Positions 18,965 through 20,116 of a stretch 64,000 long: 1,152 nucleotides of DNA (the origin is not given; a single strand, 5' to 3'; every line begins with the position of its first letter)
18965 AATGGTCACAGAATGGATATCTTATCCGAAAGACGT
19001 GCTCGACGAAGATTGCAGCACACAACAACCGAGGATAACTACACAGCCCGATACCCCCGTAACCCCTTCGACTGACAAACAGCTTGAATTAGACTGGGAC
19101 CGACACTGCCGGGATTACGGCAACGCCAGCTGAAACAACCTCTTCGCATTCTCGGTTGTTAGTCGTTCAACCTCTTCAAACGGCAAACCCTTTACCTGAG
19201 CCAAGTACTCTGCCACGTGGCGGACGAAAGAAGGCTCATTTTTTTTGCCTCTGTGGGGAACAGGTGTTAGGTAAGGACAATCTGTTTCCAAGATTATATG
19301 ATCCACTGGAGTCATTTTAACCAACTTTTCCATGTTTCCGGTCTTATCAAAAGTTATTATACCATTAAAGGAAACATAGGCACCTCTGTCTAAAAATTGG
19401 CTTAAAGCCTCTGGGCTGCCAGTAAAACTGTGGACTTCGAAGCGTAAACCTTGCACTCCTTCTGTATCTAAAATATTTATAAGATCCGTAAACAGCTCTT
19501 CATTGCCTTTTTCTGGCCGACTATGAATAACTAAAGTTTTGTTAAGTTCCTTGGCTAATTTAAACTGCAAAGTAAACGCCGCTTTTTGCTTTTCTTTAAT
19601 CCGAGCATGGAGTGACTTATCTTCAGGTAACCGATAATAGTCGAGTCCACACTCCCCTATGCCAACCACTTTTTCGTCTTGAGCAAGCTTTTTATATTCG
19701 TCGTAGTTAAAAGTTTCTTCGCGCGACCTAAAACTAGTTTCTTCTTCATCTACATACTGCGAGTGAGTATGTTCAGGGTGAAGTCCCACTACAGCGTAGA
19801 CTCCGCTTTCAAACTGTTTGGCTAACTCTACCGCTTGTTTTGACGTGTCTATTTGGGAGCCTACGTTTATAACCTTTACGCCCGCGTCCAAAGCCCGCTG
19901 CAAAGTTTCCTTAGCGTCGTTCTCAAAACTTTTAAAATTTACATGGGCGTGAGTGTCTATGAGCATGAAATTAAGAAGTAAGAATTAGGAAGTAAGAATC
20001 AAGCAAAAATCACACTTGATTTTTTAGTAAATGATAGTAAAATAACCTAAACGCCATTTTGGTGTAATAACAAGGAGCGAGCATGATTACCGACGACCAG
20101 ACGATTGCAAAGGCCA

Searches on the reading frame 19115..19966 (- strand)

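Call 17: search_protein_families(library=pfam, proteins=[window:19115-19966:-])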
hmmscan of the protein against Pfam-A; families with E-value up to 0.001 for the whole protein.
window:19115-19966:- (283 aa): 1 family
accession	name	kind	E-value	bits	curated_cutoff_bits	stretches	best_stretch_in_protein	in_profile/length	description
PF01026.27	TatD_DNase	-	9.6e-77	258.2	27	1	3-279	1-253/253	TatD related DNase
